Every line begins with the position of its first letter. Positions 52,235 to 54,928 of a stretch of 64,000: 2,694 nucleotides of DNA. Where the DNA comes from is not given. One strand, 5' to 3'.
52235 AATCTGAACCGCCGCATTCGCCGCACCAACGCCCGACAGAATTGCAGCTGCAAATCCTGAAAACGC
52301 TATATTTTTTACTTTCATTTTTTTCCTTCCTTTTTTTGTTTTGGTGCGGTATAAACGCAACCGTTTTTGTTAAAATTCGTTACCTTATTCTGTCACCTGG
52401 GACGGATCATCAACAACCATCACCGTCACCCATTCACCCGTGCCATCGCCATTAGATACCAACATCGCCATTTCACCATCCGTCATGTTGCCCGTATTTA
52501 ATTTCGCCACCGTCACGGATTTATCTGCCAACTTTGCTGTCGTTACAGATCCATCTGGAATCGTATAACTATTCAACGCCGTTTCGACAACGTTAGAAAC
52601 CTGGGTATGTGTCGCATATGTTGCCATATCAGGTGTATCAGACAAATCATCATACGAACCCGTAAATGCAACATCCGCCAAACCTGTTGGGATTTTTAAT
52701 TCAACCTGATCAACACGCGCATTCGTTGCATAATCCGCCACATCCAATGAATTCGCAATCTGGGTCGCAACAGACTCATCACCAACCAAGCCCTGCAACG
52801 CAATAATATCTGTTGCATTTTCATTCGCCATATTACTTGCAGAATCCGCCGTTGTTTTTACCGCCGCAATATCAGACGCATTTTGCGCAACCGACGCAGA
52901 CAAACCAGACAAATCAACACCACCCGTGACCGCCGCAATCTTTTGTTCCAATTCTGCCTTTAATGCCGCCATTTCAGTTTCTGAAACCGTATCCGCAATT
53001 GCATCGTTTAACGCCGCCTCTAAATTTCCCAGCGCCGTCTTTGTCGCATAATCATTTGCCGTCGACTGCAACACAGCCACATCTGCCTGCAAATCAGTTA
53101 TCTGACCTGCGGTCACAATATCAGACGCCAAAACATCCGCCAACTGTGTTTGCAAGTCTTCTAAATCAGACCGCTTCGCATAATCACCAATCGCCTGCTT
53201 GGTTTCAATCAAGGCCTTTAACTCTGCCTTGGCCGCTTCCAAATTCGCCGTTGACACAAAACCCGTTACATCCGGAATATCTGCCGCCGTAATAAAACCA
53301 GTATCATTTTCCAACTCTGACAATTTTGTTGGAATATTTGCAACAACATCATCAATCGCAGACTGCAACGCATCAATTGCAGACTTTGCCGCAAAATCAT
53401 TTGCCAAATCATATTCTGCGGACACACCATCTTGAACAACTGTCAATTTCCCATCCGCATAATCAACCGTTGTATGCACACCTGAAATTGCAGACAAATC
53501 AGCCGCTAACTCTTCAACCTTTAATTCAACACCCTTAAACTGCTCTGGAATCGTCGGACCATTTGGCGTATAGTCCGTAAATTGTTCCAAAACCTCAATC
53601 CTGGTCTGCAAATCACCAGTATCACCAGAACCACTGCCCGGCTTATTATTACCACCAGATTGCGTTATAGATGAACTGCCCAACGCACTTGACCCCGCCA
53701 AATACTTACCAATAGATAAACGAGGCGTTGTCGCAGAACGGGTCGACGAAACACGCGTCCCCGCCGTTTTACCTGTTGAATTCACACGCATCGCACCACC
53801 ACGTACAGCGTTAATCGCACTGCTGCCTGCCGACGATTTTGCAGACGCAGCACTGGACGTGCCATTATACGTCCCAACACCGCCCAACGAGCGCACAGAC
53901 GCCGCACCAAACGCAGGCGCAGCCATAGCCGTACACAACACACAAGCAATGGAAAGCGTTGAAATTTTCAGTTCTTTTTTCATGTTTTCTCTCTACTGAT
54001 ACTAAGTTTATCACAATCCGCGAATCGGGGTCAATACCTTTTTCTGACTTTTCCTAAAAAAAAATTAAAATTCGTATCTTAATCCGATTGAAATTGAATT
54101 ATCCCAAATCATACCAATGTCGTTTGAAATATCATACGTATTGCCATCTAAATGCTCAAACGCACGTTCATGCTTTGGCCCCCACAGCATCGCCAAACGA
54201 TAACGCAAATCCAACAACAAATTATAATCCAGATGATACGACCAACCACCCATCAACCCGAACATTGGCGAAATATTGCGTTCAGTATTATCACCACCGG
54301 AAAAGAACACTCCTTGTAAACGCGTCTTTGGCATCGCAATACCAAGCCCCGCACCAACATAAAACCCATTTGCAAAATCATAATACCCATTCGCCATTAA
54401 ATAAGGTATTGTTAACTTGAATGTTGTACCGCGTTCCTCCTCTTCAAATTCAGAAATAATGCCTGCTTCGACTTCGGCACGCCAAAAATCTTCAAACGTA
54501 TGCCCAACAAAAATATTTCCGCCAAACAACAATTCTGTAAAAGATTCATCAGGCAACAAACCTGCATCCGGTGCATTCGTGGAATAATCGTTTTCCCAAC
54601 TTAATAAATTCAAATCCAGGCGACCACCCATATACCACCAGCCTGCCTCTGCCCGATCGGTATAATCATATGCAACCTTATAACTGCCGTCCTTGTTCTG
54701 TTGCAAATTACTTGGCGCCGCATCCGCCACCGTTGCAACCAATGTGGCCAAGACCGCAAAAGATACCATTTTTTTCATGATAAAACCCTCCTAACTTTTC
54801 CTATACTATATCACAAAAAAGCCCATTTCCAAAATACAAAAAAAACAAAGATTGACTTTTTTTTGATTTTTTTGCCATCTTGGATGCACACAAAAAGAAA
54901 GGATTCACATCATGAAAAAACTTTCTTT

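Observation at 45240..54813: OMP-led tandem array of seven paralogous secreted coiled-coil fibre proteins with phage tail-fibre and TAA-stalk motifs but no phage or autotransporter context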

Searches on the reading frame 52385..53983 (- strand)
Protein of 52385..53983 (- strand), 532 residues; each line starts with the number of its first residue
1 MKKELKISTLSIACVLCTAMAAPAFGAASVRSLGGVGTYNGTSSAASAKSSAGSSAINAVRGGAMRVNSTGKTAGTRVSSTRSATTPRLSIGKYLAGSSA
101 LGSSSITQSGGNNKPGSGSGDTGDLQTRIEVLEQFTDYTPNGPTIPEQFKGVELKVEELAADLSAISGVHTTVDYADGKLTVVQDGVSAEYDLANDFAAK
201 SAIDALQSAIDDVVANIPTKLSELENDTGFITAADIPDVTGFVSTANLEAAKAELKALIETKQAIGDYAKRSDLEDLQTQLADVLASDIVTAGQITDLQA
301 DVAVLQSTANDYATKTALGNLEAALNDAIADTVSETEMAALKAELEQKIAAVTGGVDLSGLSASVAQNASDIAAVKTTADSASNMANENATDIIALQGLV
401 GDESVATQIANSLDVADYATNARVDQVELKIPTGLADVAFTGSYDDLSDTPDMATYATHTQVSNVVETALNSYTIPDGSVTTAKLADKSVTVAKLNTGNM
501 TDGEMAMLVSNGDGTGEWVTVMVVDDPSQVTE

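Call 4: search_protein_families(library=pfam, proteins=[window:52385-53983:-], max_evalue=1)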
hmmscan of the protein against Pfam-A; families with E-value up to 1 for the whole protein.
window:52385-53983:- (532 aa): 0 families

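Call 6: search_protein_families(library=phrogs, proteins=[window:52385-53983:-], max_evalue=0.1)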
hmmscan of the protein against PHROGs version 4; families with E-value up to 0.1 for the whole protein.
window:52385-53983:- (532 aa): 2 families
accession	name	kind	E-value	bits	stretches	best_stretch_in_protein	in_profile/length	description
phrog_77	-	DNA, RNA and nucleotide metabolism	0.021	14.3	1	213-327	645-798/967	SbcC-like subunit of palindrome specific endonuclease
phrog_24103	-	unknown function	0.028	15.4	1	208-295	26-111/197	-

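Call 7: search_protein_families(library=ncbifam, proteins=[window:52385-53983:-], max_evalue=0.1)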
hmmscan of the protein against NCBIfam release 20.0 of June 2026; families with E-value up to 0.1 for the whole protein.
window:52385-53983:- (532 aa): 0 families

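Call 16: search_solved_structures(query=window:52385-53983:-, max_evalue=10, show_alignments=3)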
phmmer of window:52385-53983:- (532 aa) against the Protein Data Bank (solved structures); distinct sequences matched with E-value up to 10: 3.
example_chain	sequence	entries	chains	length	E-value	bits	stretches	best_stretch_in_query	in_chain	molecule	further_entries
21gi_A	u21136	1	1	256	0.82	11.8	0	245-312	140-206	A designed protein Three-twist Knot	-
3mlg_A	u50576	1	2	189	2.6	10.1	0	245-312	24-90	2X chimera of Helicobacter pylori protein HP0242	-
7ke3_A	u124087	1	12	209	6.7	8.8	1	72-123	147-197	Ferritin heavy chain,Epstein-Barr nuclear antigen 1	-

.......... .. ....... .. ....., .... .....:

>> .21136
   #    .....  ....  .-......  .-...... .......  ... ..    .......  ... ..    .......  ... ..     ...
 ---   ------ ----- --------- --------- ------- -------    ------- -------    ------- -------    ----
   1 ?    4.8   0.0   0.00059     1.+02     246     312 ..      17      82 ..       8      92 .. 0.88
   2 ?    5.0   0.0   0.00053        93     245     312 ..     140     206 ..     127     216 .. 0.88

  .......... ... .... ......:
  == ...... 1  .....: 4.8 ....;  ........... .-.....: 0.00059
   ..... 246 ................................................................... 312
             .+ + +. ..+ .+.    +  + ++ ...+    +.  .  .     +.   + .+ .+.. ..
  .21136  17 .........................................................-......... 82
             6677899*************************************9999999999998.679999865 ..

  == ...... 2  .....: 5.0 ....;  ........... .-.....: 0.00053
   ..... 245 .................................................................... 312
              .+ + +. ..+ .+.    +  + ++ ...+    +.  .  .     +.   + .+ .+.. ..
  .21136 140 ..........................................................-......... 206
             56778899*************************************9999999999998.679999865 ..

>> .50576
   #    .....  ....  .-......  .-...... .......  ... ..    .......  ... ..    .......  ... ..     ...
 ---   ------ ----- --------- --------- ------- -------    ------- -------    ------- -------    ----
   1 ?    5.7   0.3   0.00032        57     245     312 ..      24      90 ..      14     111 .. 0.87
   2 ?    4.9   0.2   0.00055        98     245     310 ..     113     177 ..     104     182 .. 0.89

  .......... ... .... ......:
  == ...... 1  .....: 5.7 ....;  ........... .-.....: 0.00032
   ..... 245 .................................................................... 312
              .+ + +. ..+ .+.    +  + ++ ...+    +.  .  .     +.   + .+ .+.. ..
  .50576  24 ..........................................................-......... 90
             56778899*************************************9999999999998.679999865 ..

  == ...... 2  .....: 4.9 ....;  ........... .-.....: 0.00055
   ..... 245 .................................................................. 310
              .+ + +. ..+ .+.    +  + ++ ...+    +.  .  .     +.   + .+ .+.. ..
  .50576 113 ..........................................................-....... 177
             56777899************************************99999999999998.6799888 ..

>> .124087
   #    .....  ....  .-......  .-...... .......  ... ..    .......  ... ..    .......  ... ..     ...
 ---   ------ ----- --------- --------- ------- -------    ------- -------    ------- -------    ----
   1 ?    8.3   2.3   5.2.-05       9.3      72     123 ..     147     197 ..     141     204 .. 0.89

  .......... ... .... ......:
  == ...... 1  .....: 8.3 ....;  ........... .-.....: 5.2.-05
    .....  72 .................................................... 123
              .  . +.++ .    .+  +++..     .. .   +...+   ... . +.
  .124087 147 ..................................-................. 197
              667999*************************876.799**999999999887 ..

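Call 45: search_dna_similar(query=window:52385-53983:-, collection=phages, mode=protein, max_evalue=0.001, max_rows=15)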
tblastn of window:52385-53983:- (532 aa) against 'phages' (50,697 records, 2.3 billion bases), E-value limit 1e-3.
No match.

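Call 67: find_homologous_proteins(query=window:52385-53983:-, max_evalue=0.001)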
Query window:52385-53983:- (532 aa): 357 proteins with E <= 0.001 among 8000 candidates; the best 120 are listed.
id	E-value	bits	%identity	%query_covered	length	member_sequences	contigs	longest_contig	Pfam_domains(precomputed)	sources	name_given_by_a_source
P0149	0.0e+0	1086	100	100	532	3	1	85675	-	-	-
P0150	1.5e-259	880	84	89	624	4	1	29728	-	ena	-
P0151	7.1e-258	874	78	97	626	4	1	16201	-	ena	-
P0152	1.2e-257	873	78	97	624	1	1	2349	-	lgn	-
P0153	5.6e-255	865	77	97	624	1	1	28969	-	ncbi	-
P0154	2.6e-94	335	37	89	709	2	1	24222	-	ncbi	-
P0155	5.4e-92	327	38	95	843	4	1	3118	-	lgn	-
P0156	7.6e-92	327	50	56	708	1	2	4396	-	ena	-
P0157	2.8e-84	302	49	65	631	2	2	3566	-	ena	-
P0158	3.5e-83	298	52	61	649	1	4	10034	-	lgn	-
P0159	2.4e-81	292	54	50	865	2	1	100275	PF09693.16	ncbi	-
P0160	2.6e-81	292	50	61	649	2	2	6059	-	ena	-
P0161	1.1e-79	287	51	49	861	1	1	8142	-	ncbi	-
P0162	1.8e-79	286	54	48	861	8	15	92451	-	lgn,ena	-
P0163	4.0e-76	275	42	65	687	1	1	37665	-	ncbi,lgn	-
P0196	4.2e-60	222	36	95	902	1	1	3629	-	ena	-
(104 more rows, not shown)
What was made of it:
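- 52385..53983 (-): Fibre A (532 aa), the first gene of the array and its longest. Signal peptide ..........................|A, then a basic, acid-free 77-aa N-module, a helical rod and a C-terminal hairpin module (.......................). 357 homologues, all unnamed or 'hypothetical protein', from Alphaproteobacteria MAGs (call 67).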

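Call 76: search_protein_families(library=pfam, proteins=[P0196], max_evalue=0.001)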
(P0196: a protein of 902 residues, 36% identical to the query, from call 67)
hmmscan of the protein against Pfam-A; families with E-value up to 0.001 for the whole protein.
P0196 (902 aa): 0 families

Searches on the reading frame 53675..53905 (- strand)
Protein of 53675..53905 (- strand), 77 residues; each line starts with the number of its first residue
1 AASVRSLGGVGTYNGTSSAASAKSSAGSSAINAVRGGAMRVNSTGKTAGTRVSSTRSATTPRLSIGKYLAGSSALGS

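Call 75: search_protein_representatives(alignment_id=A5)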
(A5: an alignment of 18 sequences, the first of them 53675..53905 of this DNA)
Query: 18 sequences, 79 profile positions. Proteins with E-value up to 0.001 (for the whole library): 246; up to 1e-10: 125; up to 1e-30: 0. The best 150 are listed.
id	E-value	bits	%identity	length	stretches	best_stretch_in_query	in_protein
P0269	7.5e-28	113.1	-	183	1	2-79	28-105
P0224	2.5e-27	111.4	-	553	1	1-79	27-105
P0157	2.9e-27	111.2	-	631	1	1-79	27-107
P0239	1.5e-25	105.6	-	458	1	1-79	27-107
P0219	3.2e-25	104.6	-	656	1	1-79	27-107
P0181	4.6e-25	104.1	-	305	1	1-79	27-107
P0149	4.8e-25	104.1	-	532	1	1-78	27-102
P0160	4.9e-25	104.0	-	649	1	1-79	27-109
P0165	1.3e-24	102.7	-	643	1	1-79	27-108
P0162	5.3e-24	100.7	-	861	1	1-79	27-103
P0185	7.5e-24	100.2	-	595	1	1-79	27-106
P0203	1.2e-23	99.6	-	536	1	1-78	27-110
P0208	1.3e-23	99.4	-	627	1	1-78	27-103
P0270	3.3e-23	98.2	-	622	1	1-78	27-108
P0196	4.2e-23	97.8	-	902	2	1-79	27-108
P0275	2.4e-19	85.8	-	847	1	1-79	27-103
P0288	3.7e-17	78.8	-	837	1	1-79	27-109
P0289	4.5e-17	78.5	-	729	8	36-75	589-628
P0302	7.5e-16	74.6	-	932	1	1-79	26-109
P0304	1.2e-15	74.0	-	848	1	1-79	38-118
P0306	1.9e-15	73.3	-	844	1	1-79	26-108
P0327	3.8e-14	69.1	-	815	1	1-79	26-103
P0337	1.9e-13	66.9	-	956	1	1-78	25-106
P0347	1.6e-12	64.0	-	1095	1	1-79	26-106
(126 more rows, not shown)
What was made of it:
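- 53675..53905 (-): A-type N-module: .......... ... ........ ... STR............. It has several invariant Arg and Lys residues and no Asp or Glu. Candidate anchor segment. The profile finds 246 cluster representatives among 1.84 billion proteins, almost always at residues about 27-105, directly after a signal peptide (call 75).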

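Call 76: search_protein_families(library=pfam, proteins=[P0289, P0347, P0337, P0302, P0275, P0304, P0306, P0288, P0327], max_evalue=0.001)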
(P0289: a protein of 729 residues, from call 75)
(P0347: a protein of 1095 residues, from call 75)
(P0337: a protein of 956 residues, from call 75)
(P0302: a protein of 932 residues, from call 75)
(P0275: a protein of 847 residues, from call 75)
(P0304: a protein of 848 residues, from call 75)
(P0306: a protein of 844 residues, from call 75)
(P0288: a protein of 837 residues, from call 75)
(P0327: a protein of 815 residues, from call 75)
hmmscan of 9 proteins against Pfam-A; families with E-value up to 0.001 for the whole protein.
P0289 (729 aa): 15 families
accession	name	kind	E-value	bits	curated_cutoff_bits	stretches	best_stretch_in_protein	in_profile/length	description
PF22365.1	PfNDH2_hel_ins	-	8.5e-14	51.7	27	0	352-382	21-51/65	PfNDH2 helical insertion domain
PF04652.21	Vta1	-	2.7e-12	47.3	26.8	0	133-173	13-53/145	Vta1 like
PF22718.1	SNaCT13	-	1.8e-10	41.7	27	0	46-126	58-137/158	Short NACHT-associated C-Terminal domain, family 13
PF16758.11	UL141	-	7.2e-08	32.8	35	0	592-653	105-166/191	Herpes-like virus membrane glycoprotein UL141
PF19771.4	DUF6257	-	9.9e-08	32.1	26.2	0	604-621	21-38/61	Family of unknown function (DUF6257)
PF22132.1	TilS-like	-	1.7e-07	31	30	0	154-174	26-46/66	TilS-like substrate binding domain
PF01707.22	Peptidase_C9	-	2.1e-07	31.2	25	0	145-177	115-146/202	Peptidase family C9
PF13599.13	Pentapeptide_4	-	6.2e-06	26.6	38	0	20-46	16-42/78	Pentapeptide repeat region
PF21999.2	IMS_HHH_1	-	1.7e-05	25.6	27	0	34-47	11-24/53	DNA polymerase-iota, thumb domain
PF22257.2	GPR128_N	-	2.9e-05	24.5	27.2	0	14-36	26-48/81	GPR128, N-terminal domain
PF20321.3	DUF6616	-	7.6e-05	23.4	27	0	56-89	3-36/111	Family of unknown function (DUF6616)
PF22757.1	GeBP-like_C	-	0.00013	22.2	27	0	59-88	18-47/68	Glabrous-enhancer-binding protein-like family, C-terminal domain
PF11278.13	DUF3079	-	0.0002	21.6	27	0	484-504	16-36/51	Protein of unknown function (DUF3079)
PF04359.20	DUF493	-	0.00023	22.2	24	0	324-380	13-70/84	Protein of unknown function (DUF493)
PF19575.5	HTH_58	-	0.00078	19.7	23.8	0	408-426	5-23/62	Helix-turn-helix domain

P0347 (1095 aa): 0 families

P0337 (956 aa): 0 families

P0302 (932 aa): 0 families

P0275 (847 aa): 3 families
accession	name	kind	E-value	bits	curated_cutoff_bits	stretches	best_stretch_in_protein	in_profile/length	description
PF09693.15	Phage_XkdX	-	2.2e-07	31.2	23.5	0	638-657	11-30/40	Phage uncharacterised protein (Phage_XkdX)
PF12207.13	DUF3600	-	4.8e-05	23.8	26.5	0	548-627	67-147/160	Domain of unknown function (DUF3600)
PF07554.19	FIVAR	-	0.00086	20.3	29.2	1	261-328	6-70/71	FIVAR domain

P0304 (848 aa): 0 families

P0306 (844 aa): 1 family
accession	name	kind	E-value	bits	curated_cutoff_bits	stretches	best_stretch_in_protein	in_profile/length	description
PF16043.11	DUF4795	-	0.00026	20.9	34.8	0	303-370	28-95/208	Domain of unknown function (DUF4795)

P0288 (837 aa): 0 families

P0327 (815 aa): 2 families
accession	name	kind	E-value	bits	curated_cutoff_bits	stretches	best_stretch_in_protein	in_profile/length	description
PF01391.23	Collagen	-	1.9e-15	56.8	27.2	2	235-290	4-59/60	Collagen triple helix repeat (20 copies)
PF11839.13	Alanine_zipper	-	3.6e-08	34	23.1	0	513-563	9-59/69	Alanine-zipper, major outer membrane lipoprotein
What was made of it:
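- Collagen plus Alanine_zipper occur in another A-type protein (call 76). The proteins are Sec-exported Ala-rich coiled coils, and one family member matches Pfam Alanine_zipper, the OprI-type lipoprotein (call 76).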

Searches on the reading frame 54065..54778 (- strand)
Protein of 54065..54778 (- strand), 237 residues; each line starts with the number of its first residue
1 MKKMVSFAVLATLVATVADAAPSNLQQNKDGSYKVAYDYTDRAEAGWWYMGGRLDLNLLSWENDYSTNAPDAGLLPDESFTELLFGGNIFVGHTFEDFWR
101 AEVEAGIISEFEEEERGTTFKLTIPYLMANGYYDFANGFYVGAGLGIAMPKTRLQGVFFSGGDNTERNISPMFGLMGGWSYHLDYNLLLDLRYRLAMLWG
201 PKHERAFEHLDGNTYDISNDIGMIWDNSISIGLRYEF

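Call 4: search_protein_families(library=pfam, proteins=[window:54065-54778:-], max_evalue=1)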
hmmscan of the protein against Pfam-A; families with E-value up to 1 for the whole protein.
window:54065-54778:- (237 aa): 1 family
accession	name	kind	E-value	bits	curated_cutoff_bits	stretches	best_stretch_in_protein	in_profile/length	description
PF13505.12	OMP_b-brl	-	7.9e-09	36.4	28.7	1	43-237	17-175/175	Outer membrane protein beta-barrel domain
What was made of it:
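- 54065..54778 (-): Small beta-barrel outer-membrane protein (237 aa; signal peptide ..VADA|AP; ends ..LRYEF). It heads the island. Pfam OMP_b-brl PF13505, E=8e-9, 36.4 bits against a cut-off of 28.7 (call 4).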

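Call 6: search_protein_families(library=phrogs, proteins=[window:54065-54778:-], max_evalue=0.1)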
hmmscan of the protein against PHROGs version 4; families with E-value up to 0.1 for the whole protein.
window:54065-54778:- (237 aa): 0 families

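Call 7: search_protein_families(library=ncbifam, proteins=[window:54065-54778:-], max_evalue=0.1)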
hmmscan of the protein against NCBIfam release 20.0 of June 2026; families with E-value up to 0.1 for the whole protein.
window:54065-54778:- (237 aa): 1 family
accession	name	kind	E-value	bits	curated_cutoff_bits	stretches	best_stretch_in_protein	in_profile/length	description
NF052636.1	Rick_Adr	subfamily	0.0017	18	210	1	111-195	95-186/224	adhesin Adr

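Call 59: search_solved_structures(query=window:54065-54778:-, max_evalue=1, show_alignments=0)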
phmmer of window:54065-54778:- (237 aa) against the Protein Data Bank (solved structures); distinct sequences matched with E-value up to 1: 0.
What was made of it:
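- Closest known: Small variable beta-barrel OMPs of the OMP_b-brl clan. Different: There is no close relative in the PDB (call 59).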
